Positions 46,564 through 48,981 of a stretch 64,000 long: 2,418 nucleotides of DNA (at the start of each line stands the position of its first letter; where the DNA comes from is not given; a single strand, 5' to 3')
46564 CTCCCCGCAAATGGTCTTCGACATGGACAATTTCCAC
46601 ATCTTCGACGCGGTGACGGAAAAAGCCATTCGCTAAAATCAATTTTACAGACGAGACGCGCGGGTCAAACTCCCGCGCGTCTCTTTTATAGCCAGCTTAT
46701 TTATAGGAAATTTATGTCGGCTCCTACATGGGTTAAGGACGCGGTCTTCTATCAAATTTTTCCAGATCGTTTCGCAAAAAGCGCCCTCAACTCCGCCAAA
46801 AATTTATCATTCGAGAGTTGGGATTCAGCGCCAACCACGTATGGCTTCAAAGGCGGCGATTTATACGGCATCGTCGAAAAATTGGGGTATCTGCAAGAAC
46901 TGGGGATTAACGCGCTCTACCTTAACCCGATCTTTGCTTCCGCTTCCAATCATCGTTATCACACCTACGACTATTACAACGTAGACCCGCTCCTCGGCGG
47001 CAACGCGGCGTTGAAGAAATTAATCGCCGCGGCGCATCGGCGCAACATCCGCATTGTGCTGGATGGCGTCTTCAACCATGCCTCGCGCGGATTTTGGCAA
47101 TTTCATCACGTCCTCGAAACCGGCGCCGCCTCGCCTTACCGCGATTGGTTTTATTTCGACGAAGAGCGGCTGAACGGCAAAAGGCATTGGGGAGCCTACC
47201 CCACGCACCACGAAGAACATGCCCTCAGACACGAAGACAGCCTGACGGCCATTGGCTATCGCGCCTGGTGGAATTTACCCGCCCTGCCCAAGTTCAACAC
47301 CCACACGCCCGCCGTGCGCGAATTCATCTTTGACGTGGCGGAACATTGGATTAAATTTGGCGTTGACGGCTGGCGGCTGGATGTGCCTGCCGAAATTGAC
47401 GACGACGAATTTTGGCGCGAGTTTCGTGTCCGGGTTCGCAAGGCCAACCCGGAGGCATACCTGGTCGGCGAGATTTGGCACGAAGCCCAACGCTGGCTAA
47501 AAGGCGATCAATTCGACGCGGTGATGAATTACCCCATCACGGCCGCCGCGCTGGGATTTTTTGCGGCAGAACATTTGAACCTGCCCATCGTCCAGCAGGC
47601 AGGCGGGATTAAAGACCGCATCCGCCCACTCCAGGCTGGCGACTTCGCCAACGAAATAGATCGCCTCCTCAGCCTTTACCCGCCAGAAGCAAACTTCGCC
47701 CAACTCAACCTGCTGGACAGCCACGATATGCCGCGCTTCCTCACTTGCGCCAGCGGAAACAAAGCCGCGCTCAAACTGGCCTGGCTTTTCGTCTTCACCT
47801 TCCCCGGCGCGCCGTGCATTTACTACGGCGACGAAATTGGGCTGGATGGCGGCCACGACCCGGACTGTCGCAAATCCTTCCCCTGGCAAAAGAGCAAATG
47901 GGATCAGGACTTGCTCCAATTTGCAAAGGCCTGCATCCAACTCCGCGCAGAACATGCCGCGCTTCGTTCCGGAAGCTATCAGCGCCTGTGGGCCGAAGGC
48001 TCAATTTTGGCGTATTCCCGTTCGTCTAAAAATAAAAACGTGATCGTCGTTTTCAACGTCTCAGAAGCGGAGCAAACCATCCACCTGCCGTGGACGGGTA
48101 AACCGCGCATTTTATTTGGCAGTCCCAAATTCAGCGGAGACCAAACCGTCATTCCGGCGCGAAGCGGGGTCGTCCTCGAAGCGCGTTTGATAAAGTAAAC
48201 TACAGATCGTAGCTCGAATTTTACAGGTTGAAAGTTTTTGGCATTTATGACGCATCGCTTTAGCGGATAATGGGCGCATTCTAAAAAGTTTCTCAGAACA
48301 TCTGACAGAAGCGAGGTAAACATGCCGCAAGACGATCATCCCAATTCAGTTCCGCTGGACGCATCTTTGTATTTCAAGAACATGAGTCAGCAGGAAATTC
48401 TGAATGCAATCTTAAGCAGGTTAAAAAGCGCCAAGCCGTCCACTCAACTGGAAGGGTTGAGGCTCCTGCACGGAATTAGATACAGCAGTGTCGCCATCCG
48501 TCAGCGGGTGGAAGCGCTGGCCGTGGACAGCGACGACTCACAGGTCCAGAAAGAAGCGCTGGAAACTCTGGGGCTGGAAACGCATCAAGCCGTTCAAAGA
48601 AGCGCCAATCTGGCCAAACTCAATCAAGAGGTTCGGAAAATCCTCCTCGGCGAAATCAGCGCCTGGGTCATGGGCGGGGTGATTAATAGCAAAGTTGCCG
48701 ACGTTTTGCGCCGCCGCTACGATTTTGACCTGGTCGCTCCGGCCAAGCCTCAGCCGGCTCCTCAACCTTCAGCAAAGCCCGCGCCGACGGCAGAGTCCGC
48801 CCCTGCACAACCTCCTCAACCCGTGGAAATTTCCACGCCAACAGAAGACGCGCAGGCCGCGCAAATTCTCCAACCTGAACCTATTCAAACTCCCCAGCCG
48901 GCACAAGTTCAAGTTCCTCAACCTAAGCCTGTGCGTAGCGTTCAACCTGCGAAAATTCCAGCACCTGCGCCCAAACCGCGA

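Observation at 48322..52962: Giant (1546 aa) membrane protein: small soluble head, Pro/Gln-rich tether, then roughly 50 transmembrane helices with no recognisable functional motif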

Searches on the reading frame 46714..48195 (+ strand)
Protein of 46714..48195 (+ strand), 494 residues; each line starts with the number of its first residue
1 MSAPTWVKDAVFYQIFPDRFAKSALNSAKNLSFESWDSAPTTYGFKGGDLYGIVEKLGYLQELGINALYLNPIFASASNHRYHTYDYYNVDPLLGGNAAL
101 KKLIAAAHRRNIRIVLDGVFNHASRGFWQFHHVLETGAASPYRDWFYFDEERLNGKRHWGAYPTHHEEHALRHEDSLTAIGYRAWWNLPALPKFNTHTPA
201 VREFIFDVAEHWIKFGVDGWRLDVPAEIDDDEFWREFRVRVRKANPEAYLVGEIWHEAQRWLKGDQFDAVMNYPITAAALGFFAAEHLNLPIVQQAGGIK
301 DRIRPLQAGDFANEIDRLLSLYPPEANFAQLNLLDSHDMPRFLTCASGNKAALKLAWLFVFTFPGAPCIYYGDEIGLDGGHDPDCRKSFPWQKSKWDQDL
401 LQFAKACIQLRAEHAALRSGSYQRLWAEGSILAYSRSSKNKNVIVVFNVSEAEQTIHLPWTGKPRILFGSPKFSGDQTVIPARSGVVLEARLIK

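Call 9: search_protein_families(library=pfam, proteins=[window:46714-48195:+], max_evalue=0.001)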
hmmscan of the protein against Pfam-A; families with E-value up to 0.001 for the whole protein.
window:46714-48195:+ (494 aa): 5 families
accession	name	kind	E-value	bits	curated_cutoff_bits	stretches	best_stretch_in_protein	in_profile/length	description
PF00128.31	Alpha-amylase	-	2.7e-72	244.9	22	1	14-395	1-394/446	Alpha amylase, catalytic domain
PF16657.11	Malt_amylase_C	-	3e-05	24.5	27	1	420-473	1-57/75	Maltogenic Amylase, C-terminal domain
PF11941.14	DUF3459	-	0.00024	21.8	22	1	408-487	6-89/90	Domain of unknown function (DUF3459)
PF23915.1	SusG_C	-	0.00025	21.7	27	1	431-461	1-31/62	Alpha-amylase SusG C-terminal domain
PF22026.2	Alpha-amylase_C_2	-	0.00052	20.8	27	1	420-459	1-40/78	Alpha-amylase C-terminal domain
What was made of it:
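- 46714..48198 (+): Upstream GH13 gene (neopullulanase/cyclomaltodextrinase-like). It is the conserved same-strand neighbour, separated by a 123-bp spacer. Pfam Alpha-amylase, E 2.7e-72 (call 9).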

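Call 44: search_solved_structures(query=window:46714-48195:+, max_evalue=1e-20)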
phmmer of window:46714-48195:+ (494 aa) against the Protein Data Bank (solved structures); distinct sequences matched with E-value up to 1e-20: 140 (the best 60 are shown).
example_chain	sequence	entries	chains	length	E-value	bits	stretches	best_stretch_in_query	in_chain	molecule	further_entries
2wc7_A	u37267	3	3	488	1.2e-141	476.1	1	3-488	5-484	ALPHA AMYLASE, CATALYTIC REGION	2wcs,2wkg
2z1k_A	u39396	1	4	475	5.6e-141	473.9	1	5-437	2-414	(Neo)pullulanase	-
1ea9_C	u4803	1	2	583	1.1e-119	403.6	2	188-459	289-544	CYCLOMALTODEXTRINASE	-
1sma_A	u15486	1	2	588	8.1e-115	387.6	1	2-464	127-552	MALTOGENIC AMYLASE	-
1gvi_A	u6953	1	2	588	8.7e-114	384.2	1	2-464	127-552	MALTOGENIC AMYLASE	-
1j0h_A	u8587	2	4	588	1.1e-111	377.2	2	183-463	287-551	neopullulanase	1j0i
1j0j_A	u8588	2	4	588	2.5e-111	376.1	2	183-463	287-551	neopullulanase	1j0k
1jf5_A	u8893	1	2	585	1.9e-107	363.3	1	2-458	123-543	ALPHA AMYLASE II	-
1jf6_A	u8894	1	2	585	2.2e-107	363.1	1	2-458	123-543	ALPHA AMYLASE II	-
1bvz_A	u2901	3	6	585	2.5e-107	362.9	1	2-458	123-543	PROTEIN (ALPHA-AMYLASE II) | ALPHA-AMYLASE II | Neopullulanase 2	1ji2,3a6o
1wzm_A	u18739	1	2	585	6.9e-107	361.4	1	2-458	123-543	Alpha-amylase II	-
1jib_A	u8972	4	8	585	1.1e-106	360.8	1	2-458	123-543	NEOPULLULANASE | ALPHA-AMYLASE II | Neopullulanase 2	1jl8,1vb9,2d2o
1wzk_A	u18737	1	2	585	1.2e-106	360.6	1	2-458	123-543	Alpha-amylase II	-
1g1y_A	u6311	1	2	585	1.6e-106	360.2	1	2-458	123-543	ALPHA-AMYLASE II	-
1wzl_A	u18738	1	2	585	2.6e-106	359.5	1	2-458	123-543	Alpha-amylase II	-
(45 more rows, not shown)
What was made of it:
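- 46714..48198 (+): Closest solved structures are 2wc7 (1.2e-141) and 2z1k (5.6e-141) (call 44).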

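Call 45: search_protein_families(library=ncbifam, proteins=[window:46714-48195:+], max_evalue=0.00001)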
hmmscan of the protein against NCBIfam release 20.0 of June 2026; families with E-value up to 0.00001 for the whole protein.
window:46714-48195:+ (494 aa): 32 families (the best 25 are shown)
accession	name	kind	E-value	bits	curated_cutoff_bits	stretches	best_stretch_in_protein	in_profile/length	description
NF008051.0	PRK10785.1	equivalog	1.3e-114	383.6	568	1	2-460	114-568/607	maltodextrin glucosidase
NF041090.1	Cyc-maltodext_AglB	equivalog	1e-102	344.4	540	1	4-458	2-413/470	cyclomaltodextrinase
NF011083.0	PRK14510.1-2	equivalog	9.5e-77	258.5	1322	2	1-348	157-495/1186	bifunctional glycogen debranching protein GlgX/4-alpha-glucanotransferase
TIGR02403.1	trehalose_treC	equivalog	7.7e-41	140.4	799.05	2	45-236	21-206/544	alpha,alpha-phosphotrehalase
NF041321.1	Alpha-amyl_MalA_Halo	equivalog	3.4e-37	128.2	875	2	3-150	253-381/666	alpha-amylase MalA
TIGR02456.1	treS_nterm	equivalog_domain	3.7e-37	128.1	678.35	1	47-228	24-203/539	maltose alpha-D-glucosyltransferase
NF051899.1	BetGalacBglAAgro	equivalog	1.5e-35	122.7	900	2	46-224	23-198/537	beta-galactosidase BglA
NF008183.0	PRK10933.1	subfamily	4.2e-35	121.5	535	1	4-232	5-209/551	alpha,alpha-phosphotrehalase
NF007060.0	PRK09505.2-5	equivalog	1.2e-25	89.6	790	2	5-134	191-333/690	alpha-amylase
NF007051.0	PRK09505.1-1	equivalog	2.2e-24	85.5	864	2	8-124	197-327/686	alpha-amylase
TIGR02401.1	trehalose_TreY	equivalog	4.5e-23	81.4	498.65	1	55-155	20-125/838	malto-oligosyltrehalose synthase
NF007059.0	PRK09505.2-4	equivalog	5.7e-23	81.1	865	2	8-124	187-317/683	alpha-amylase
NF007053.0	PRK09505.1-3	equivalog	2.6e-21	75.5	1269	2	3-123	184-318/687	alpha-amylase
NF007052.0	PRK09505.1-2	equivalog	3e-18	65.3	749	1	6-124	185-317/677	alpha-amylase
NF007054.0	PRK09505.1-4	equivalog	6.2e-18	64.5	1385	1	2-124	181-317/676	alpha-amylase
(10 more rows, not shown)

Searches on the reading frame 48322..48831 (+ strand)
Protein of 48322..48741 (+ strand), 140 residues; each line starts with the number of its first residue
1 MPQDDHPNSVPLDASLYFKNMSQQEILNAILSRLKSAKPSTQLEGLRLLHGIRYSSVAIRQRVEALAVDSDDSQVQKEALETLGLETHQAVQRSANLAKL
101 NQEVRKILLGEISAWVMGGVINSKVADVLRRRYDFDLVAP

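Call 14: search_protein_families(library=pfam, proteins=[window:48322-48741:+], max_evalue=10)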
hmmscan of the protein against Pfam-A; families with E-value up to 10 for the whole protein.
window:48322-48741:+ (140 aa): 3 families
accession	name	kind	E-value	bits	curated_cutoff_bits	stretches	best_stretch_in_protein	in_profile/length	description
PF13646.12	HEAT_2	-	0.012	16.3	27.7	1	28-85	2-57/88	HEAT repeats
PF22999.2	LTN1_E3_ligase_6th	-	0.054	13.4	27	1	22-109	3-88/221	LTN1 family HEAT repeat region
PF24548.1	EF_EFCAB10_C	-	0.22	11.6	32.5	1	77-91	24-38/60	EFCAB10, C-terminal EF-hand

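Call 75: search_protein_families(library=pfam, alignment_id=A4, max_evalue=0.01)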
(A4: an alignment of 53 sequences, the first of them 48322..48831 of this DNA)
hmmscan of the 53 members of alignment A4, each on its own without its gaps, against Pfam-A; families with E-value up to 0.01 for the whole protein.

A. member 1, window:48322-48831:+ (170 aa): 0 families

B. families by the number of members that match (of 53 scanned): 16 families
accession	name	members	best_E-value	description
PF13646.12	HEAT_2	36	2.8e-08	HEAT repeats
PF02985.28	HEAT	8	3e-06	HEAT repeat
PF12717.13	Cnd1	3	0.00082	non-SMC mitotic condensation complex subunit 1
PF09685.15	DUF4870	2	0.0018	Domain of unknown function (DUF4870)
PF01602.26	Adaptin_N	2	0.0019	Adaptin N terminal region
PF24838.2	8xMP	1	0.00013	Octameric membrane protein family (8xMP)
PF21581.3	SCD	1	0.00019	Stromalin conservative domain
PF20715.2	DUF6827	1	0.0004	Domain of unknown function (DUF6827)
PF13886.12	TM7S3_TM198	1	0.00067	TM7S3/TM198-like domain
PF15330.11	SIT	1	0.0017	SHP2-interacting transmembrane adaptor protein, SIT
PF09925.14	DUF2157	1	0.0023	Predicted membrane protein (DUF2157)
PF18593.6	CdiI_2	1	0.0027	CdiI immunity protein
PF13513.12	HEAT_EZ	1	0.0041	HEAT-like repeat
PF13411.12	MerR_1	1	0.0043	MerR HTH family regulatory protein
PF07766.19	LETM1_RBD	1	0.009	LETM1-like, RBD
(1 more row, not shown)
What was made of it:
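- On HEAT repeat (Pfam PF13646 HEAT_2): head only: 36 of 53 heads hit at E<=0.01, best 2.8e-8 (call 75).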

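Call 91: search_solved_structures(query=A4, max_evalue=1)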
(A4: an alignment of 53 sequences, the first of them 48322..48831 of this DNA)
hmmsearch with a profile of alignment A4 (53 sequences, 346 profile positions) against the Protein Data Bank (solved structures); distinct sequences matched with E-value up to 1: 21.
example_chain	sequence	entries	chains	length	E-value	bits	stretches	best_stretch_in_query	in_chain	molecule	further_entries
6fsq_A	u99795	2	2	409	0.00099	21.8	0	247-280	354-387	alphaRep A3_bGFPD | A3_bGFPD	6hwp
5uou_A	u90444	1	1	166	0.0017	21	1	134-233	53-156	2-oxo-4-hydroxy-4-carboxy-5-ureidoimidazoline (OHCU) decarboxylase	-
3o7h_A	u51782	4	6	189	0.0024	20.5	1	134-233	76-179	OHCU decarboxylase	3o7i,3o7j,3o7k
6ft5_A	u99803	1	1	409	0.0041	19.8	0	247-280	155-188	alphaRep A3_A3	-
4xl5_C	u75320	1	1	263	0.0046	19.6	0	247-279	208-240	bGFP-A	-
4zv6_A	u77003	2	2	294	0.0057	19.3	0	247-287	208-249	AlphaRep-7 | alpha-Rep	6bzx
6gwc_C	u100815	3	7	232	0.0058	19.3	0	208-280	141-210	iE5 ALPHAREP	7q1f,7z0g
6gx7_E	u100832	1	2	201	0.011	18.5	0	247-285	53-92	iiiA5 ALPHAREP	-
6gwd_G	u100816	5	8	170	0.016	17.9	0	247-285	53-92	iiH5 ALPHAREP | iih5 Alpha Repeating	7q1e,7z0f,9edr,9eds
8aw4_A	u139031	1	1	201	0.017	17.8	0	209-280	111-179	ALPHAREP bB-E3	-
9sah_A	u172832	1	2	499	0.024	17.3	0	211-285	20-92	E4-NB2 synthetic fusion protein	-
5dcq_A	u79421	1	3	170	0.029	17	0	209-280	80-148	artificial repeat proteins (alphaREP3)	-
4y5j_A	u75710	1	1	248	0.057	16.1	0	194-229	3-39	MINI SPINDLES TOG3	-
4xvp_D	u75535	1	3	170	0.062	15.9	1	209-285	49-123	BGFP-C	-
6sa8_A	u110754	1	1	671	0.11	15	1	171-264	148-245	ring-like DARPin-Armadillo fusion H83_D01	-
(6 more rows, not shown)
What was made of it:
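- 48322..48732 (+): Cytoplasmic helical head, aa 1-137. It includes a HEAT-like stretch (aa 28-85) and a conserved terminal hairpin with W115...R132-Y133-x-F135. The best PDB profile hits are alphaRep proteins (call 91).
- On HEAT repeat (Pfam PF13646 HEAT_2): head only: The head profile's best PDB matches are alphaRep proteins, E about 1e-3 (call 91).
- Closest known: Soluble alpha-solenoid repeat proteins. Same: The head itself is HEAT-like (calls 14, 75, 91).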
